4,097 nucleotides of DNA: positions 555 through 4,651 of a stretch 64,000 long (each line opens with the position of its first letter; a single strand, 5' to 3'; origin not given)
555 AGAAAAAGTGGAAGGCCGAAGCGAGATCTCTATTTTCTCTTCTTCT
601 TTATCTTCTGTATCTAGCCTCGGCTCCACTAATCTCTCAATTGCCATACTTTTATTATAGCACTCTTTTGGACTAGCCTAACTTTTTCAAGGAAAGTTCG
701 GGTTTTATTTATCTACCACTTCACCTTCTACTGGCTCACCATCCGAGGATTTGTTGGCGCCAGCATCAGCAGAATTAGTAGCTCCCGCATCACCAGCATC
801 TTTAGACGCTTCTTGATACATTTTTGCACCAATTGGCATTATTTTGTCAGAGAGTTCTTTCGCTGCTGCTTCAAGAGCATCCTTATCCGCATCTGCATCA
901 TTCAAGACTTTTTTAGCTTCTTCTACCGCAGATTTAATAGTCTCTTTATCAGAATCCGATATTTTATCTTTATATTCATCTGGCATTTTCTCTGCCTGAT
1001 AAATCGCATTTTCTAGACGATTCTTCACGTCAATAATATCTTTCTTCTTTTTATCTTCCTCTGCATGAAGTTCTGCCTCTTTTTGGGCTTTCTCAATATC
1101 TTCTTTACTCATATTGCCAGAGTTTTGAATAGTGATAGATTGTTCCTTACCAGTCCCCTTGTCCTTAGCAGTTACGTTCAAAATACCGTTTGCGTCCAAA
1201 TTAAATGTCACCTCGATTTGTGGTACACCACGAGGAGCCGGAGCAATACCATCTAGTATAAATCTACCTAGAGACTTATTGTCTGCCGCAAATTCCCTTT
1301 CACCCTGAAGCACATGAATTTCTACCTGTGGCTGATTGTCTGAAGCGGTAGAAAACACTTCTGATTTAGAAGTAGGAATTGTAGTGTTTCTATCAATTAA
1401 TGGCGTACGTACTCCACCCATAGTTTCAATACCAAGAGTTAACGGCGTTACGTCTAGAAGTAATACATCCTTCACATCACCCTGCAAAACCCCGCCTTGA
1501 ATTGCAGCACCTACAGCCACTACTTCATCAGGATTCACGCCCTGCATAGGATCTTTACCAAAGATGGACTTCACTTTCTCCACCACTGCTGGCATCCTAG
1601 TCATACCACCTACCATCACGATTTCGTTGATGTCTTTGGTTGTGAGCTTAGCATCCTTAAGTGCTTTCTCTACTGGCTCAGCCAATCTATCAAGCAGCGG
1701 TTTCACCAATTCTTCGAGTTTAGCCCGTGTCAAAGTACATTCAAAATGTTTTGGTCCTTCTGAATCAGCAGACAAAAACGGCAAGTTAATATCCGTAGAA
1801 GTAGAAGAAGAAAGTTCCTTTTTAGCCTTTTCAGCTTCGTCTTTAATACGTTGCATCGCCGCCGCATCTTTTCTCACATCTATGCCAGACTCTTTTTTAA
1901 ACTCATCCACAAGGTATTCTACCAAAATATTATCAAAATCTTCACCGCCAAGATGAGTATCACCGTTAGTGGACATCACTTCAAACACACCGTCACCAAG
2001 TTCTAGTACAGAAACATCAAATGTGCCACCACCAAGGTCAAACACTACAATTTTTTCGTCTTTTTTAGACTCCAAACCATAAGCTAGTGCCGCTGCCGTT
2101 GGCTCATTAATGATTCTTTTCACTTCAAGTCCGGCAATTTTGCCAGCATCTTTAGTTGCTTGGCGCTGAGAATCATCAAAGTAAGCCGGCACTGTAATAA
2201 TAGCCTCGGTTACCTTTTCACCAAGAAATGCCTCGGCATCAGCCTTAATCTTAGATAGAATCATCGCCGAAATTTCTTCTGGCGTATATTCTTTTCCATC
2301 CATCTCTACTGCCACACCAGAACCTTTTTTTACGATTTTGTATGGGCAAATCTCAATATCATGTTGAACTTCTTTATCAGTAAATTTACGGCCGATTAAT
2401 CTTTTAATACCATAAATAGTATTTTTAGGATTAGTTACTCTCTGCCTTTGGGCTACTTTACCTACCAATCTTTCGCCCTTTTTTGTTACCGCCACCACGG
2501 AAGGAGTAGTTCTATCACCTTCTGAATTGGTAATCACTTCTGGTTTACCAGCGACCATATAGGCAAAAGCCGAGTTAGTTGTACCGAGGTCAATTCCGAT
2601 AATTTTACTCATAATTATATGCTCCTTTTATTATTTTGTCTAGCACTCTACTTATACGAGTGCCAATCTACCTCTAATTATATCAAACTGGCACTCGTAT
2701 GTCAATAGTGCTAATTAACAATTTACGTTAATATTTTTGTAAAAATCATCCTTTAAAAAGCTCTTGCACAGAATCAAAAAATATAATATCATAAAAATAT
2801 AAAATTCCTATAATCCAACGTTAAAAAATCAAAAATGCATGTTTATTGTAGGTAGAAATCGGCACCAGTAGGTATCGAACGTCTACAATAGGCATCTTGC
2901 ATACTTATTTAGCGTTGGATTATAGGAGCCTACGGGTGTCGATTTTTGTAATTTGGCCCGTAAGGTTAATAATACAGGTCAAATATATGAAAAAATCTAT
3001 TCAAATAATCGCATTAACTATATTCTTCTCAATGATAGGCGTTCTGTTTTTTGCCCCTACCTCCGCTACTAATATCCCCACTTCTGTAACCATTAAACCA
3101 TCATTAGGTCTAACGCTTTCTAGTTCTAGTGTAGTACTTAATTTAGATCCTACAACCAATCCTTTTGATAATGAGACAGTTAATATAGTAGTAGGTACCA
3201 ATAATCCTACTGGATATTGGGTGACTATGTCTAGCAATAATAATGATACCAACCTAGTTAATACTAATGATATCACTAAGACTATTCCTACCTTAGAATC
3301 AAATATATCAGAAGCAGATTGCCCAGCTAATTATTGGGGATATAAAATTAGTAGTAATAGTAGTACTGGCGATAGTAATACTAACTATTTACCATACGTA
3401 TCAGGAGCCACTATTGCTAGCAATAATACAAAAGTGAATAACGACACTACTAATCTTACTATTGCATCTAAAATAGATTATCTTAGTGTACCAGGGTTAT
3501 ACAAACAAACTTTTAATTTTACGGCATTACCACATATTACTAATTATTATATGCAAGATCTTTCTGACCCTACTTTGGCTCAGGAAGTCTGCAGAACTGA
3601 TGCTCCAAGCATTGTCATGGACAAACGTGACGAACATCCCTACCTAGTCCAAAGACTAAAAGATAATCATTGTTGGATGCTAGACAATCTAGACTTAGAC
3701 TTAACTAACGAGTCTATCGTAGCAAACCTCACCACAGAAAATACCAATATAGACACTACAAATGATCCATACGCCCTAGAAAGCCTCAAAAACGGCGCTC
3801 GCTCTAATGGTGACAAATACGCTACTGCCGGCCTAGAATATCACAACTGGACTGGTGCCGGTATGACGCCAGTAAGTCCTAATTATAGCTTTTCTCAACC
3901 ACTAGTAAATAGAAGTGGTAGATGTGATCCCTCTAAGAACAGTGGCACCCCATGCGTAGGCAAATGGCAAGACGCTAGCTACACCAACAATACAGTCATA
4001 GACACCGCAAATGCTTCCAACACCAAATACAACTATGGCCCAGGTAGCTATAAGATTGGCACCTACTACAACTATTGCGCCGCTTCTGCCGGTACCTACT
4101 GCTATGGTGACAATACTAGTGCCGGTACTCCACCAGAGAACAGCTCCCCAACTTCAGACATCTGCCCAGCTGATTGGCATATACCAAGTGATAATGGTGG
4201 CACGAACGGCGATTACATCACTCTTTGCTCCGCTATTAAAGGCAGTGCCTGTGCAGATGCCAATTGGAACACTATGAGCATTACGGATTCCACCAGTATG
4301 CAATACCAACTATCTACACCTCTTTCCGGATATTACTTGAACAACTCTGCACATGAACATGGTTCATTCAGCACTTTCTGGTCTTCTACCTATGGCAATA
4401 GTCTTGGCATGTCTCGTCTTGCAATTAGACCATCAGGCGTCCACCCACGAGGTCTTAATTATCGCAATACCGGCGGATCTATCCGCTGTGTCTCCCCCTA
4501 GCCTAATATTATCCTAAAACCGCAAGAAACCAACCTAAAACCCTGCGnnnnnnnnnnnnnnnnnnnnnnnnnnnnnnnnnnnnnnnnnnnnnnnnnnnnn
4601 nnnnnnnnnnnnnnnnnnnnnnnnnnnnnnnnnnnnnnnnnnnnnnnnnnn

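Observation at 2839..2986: Covarying crossed-helix RNA motif upstream of both FISUMP genes (second copy 59843-59975)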

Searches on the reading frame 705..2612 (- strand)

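Call 13: search_protein_families(library=pfam, proteins=[window:705-2612:-])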
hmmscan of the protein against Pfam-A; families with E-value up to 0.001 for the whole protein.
window:705-2612:- (635 aa): 3 families
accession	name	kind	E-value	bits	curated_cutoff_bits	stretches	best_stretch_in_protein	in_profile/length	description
PF00012.26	HSP70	-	3.4e-261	868.1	20.6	1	4-600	1-599/599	Hsp70 protein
PF06723.19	MreB_Mbl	-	1.3e-16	60.8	27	1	133-370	92-316/327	MreB/Mbl protein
PF02782.22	FGGY_C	-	0.00078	19.7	27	0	320-375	145-196/198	FGGY family of carbohydrate kinases, C-terminal domain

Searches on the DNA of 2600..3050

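Call 11: search_rna_families(source=window, start=2600, end=3050, threshold=evalue, max_evalue=10)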
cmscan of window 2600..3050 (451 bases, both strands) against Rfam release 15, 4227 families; matches with E-value up to 10: 14.
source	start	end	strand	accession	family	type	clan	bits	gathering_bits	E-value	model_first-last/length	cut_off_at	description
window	2636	2718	-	RF04216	mir-509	Gene; miRNA;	CL00136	27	64.5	0.0013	1-82/82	no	mir-509 microRNA precursor family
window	2952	3016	-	RF02291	TtnuCD15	Gene; snRNA; snoRNA; CD-box;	-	22.2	75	1.2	1-65/65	no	Tetrahymena snoRNA TtnuCD15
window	2623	2741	-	RF02526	SSRC34_1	Gene; sRNA;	-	20.7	64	1.7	1-128/128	no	Streptococcus sRNA SSRC34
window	2636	2718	+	RF03604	mir-5728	Gene; miRNA;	-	19.6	100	0.44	1-84/84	no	mir-5728 microRNA precursor family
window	2641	2713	-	RF03604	mir-5728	Gene; miRNA;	-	18.4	100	0.96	1-84/84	no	mir-5728 microRNA precursor family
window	2636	2718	+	RF04216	mir-509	Gene; miRNA;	CL00136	17.1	64.5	0.9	1-82/82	no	mir-509 microRNA precursor family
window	2636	2716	-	RF04127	MIR8007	Gene; miRNA;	-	15.7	195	1.5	1-226/226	no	MIR8007 microRNA precursor family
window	2636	2721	-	RF04302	mir-506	Gene; miRNA;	CL00140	14.7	84.5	5.2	1-81/81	no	mir-506 microRNA precursor family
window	2804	2928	+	RF04139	MIR841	Gene; miRNA;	-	14.6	200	2.4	1-212/212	no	MIR841 microRNA precursor family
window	2975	3050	+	RF02590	Spy1186876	Gene; sRNA;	-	12.8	208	2.2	1-89/243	3'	S. pyogenes small RNA 1186876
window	2889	2976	+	RF01886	HSR-omega_2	Gene; lncRNA;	-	12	55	7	1-87/87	no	Heat shock gene hsromega conserved region 2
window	2655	2776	-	RF01494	rliD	Gene; antisense;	-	11.8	50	0.66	1-327/327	no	Listeria sRNA rliD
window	2637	2717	+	RF04195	MIR6217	Gene; miRNA;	-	11.1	110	6.6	1-228/228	no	MIR6217 microRNA precursor family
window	2788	2825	-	RF02350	psRNA6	Gene; sRNA;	-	8.2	60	7.2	1-333/333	no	Nitrosomonas sRNA psRNA6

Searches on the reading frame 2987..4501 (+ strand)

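Call 13: search_protein_families(library=pfam, proteins=[window:2987-4501:+])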
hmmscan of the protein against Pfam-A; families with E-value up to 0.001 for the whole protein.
window:2987-4501:+ (504 aa): 1 family
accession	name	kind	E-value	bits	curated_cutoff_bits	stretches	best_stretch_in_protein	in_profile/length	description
PF09603.15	Fib_succ_major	-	3.9e-07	31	33.9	1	330-502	32-186/187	Fibrobacter succinogenes major domain (Fib_succ_major)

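Call 14: search_protein_families(library=ncbifam, proteins=[window:2987-4501:+])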
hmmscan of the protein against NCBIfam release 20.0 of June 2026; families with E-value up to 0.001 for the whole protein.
window:2987-4501:+ (504 aa): 1 family
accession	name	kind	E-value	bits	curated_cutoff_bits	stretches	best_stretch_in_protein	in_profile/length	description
TIGR02145.1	Fib_succ_major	domain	1.2e-09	39.1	41.65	1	343-503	23-175/176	FISUMP domain-containing protein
